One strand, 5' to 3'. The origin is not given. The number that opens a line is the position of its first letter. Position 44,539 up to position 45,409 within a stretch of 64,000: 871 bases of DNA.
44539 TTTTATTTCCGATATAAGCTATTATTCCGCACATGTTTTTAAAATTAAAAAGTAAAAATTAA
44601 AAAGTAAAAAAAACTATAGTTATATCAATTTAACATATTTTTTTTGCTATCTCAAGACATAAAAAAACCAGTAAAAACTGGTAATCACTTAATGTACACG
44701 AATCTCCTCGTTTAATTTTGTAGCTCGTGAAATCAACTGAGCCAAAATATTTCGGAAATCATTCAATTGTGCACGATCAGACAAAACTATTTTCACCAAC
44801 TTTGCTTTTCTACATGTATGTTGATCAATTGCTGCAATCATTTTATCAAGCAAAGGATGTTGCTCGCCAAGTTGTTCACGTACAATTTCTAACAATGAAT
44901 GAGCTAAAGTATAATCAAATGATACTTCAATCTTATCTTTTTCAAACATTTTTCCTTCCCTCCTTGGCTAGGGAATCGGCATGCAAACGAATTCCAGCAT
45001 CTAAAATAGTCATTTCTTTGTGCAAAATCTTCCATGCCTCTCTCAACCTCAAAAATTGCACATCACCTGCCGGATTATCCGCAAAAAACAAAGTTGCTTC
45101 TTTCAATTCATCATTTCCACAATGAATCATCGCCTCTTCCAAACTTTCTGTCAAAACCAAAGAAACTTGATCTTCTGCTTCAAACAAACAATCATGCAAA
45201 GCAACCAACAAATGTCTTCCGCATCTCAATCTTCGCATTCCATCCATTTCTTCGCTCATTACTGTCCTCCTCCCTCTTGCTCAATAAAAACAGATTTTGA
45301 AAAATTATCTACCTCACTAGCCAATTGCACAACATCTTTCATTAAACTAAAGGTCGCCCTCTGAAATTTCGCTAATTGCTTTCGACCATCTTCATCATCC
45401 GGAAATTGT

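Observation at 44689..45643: GC-rich operon of three overlapping small genes downstream of a C39-like peptidase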

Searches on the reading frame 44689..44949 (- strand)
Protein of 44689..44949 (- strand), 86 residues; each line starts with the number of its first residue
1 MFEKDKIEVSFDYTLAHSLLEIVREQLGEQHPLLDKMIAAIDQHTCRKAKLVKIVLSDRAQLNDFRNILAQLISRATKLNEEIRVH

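Call 5: search_protein_families(library=pfam, proteins=[window:44689-44949:-], max_evalue=1)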
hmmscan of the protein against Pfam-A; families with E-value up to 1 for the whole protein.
window:44689-44949:- (86 aa): 0 families

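Call 6: search_protein_families(library=ncbifam, proteins=[window:44689-44949:-], max_evalue=1)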
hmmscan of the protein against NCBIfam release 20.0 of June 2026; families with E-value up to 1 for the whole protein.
window:44689-44949:- (86 aa): 0 families

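Call 36: find_homologous_proteins(query=A6, max_evalue=0.1)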
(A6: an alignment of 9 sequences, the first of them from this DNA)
Query A6 (9 sequences) (86 aa, profile of the alignment): 6 proteins with E <= 0.1 among 2514 candidates.
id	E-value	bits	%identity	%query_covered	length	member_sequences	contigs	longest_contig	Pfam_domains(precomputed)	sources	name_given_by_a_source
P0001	3.3e-25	106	-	-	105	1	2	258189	-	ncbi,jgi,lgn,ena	ncbi:MAG: hypothetical protein WC663_03530 [Patescibacteria group bacterium]|jgi:hypothetical protei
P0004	4.4e-25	106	27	69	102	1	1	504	-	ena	-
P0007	3.2e-24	103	-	-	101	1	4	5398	-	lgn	-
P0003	2.1e-22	97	100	100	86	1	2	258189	-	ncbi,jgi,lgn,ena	ncbi:MAG: hypothetical protein WC663_03525 [Patescibacteria group bacterium]|jgi:hypothetical protei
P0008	3.4e-22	96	-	-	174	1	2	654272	-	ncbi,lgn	-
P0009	7.7e-17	79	37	35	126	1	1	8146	-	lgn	-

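Call 37: search_solved_structures(query=A6, max_evalue=10)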
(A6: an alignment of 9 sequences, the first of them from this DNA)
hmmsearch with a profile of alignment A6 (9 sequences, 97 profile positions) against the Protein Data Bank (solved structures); distinct sequences matched with E-value up to 10: 13.
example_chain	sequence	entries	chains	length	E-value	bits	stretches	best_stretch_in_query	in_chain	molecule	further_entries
3kf9_A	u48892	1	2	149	0.1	16.2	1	35-82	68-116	Caltractin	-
1m39_A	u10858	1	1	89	0.27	14.9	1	39-82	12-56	Caltractin, isoform 1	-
8glt_1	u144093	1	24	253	0.33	14.6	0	27-78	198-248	C2-chlorophyll-comp_O32-15_ctermHis, polyalanine model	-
2odm_A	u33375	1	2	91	0.37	14.4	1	26-81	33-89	UPF0358 protein MW0995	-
9tqb_H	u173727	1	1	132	0.5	14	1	47-93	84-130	Biogenesis of lysosome-related organelles complex 1 subunit 2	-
9d2f_S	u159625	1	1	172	0.66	13.6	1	29-81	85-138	Centrin-2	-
8qx8_F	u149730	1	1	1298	0.88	13.2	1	14-50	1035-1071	Vacuolar protein sorting-associated protein 8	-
8vei_A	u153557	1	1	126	0.97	13.1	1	1-49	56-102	CHD_r1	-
6kr1_A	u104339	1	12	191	1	13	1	32-80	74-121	ATP-dependent protease subunit HslV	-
6kui_A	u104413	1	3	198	1.1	12.9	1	32-80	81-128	ATP-dependent protease subunit HslV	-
7unh_A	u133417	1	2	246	2.2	12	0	27-54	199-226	SP2 designed chlorophyll dimer protein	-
7uni_A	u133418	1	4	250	2.3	11.9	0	27-53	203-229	SP2-ZnPPaM designed chlorophyll dimer protein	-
5oi7_A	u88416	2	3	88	3.3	11.4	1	64-93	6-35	Centrosomal protein of 85 kDa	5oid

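Call 38: find_encoding_contigs(protein=P0009, flank=8000, max_places=6)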
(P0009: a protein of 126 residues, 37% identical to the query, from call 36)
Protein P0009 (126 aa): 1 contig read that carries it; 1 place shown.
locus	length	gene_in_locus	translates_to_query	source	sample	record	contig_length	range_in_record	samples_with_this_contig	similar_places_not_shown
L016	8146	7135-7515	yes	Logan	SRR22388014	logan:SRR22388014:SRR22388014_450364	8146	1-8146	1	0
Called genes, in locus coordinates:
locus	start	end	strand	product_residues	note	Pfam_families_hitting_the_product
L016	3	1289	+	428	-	?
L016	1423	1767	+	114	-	PF04430:DUF498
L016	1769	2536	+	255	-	PF01026:TatD_DNase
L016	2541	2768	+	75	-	-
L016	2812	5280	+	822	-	PF00133:tRNA-synt_1, PF09334:tRNA-synt_1g, PF13603:tRNA-synt_1_2, PF00133:tRNA-synt_1, PF09334:tRNA-synt_1g, PF08264:Anticodon_1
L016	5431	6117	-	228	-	PF00485:PRK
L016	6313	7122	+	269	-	PF13529:Peptidase_C39_2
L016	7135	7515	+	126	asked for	-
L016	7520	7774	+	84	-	-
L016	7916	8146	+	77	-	?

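Call 90: find_related_loci(query=A5, collection=viral_contigs, flank=6000)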
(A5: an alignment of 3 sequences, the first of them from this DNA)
Query A5 (86 aa) in viral_contigs; peptide patterns used: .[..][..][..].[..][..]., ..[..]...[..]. (x = any residue, [..] = any of these).
63 stretches matched a pattern, but none encodes a relative of the query by tblastn (E <= 1e-3).

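Call 100: list_cluster_members(proteins=[P0001, P0002, P0003, P0004, P0005, P0006, P0007, P0008, P0009])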
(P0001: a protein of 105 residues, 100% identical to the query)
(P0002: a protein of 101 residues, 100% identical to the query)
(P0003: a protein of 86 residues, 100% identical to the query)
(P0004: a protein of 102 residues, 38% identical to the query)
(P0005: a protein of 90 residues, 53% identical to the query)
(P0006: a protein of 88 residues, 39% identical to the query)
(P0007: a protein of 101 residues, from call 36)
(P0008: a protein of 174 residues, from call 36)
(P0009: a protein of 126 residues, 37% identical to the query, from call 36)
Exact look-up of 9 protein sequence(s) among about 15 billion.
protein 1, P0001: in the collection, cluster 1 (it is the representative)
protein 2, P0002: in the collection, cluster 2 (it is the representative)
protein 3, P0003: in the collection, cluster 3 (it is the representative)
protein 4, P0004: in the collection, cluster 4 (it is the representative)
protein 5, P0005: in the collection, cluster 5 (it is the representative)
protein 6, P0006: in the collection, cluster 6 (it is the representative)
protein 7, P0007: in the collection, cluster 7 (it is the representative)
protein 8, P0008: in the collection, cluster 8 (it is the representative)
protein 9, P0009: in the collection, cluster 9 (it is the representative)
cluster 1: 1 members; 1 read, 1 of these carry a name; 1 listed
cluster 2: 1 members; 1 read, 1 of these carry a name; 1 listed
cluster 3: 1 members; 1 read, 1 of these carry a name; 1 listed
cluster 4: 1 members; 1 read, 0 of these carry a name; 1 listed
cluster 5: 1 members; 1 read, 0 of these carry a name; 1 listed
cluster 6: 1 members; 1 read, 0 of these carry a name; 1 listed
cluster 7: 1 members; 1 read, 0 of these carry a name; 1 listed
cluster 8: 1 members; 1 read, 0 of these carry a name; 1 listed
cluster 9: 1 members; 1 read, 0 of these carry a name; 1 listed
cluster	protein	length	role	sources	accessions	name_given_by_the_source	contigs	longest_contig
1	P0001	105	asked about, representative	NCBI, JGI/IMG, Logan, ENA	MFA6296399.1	MAG: hypothetical protein WC663_03530 [Patescibacteria group bacterium] | hypothetical protein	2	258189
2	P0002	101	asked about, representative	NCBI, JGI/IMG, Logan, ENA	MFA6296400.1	MAG: hypothetical protein WC663_03535 [Patescibacteria group bacterium] | hypothetical protein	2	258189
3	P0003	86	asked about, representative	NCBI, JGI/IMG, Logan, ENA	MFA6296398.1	MAG: hypothetical protein WC663_03525 [Patescibacteria group bacterium] | hypothetical protein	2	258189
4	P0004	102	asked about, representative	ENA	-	-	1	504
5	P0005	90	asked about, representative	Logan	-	-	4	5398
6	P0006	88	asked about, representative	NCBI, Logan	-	-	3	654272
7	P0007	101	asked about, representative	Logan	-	-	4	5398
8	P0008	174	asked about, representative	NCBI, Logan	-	-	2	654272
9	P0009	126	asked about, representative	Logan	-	-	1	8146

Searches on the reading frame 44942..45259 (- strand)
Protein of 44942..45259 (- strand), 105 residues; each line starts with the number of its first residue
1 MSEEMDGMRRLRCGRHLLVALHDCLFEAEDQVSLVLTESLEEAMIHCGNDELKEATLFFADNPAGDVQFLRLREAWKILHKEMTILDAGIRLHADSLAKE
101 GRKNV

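Call 5: search_protein_families(library=pfam, proteins=[window:44942-45259:-], max_evalue=1)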
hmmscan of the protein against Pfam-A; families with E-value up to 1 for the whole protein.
window:44942-45259:- (105 aa): 0 families

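Call 6: search_protein_families(library=ncbifam, proteins=[window:44942-45259:-], max_evalue=1)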
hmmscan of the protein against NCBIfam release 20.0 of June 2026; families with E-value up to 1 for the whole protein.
window:44942-45259:- (105 aa): 0 families

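Call 21: predict_structure(protein=window:44942-45259:-)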
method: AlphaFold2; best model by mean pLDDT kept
length: 105 residues; sequences in the alignment: 1
mean_pLDDT: 63.1   pTM: 0.40
mean pLDDT of the five models: 63.1, 60.1, 56.7, 56.3, 51.3
residues with pLDDT >= 90: 0; 70-90: 25; 50-70: 70; < 50: 10
segments of 3 or more residues with pLDDT < 50: 31-34
pLDDT, mean of each block of 10 residues (from residue 1): 64 68 62 52 60 50 55 70 75 76 63
secondary structure, 60 per line:
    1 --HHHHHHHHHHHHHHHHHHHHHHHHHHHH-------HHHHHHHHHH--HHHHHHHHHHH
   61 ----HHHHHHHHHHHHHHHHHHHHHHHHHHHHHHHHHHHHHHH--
elements in order: H3-30 H38-47 H50-60 H65-103

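Call 89: find_related_loci(query=A4, collection=viral_contigs, flank=6000)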
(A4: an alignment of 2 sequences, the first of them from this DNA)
Query A4 (105 aa) in viral_contigs; peptide patterns used: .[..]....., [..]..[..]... (x = any residue, [..] = any of these).
183 stretches matched a pattern, but none encodes a relative of the query by tblastn (E <= 1e-3).
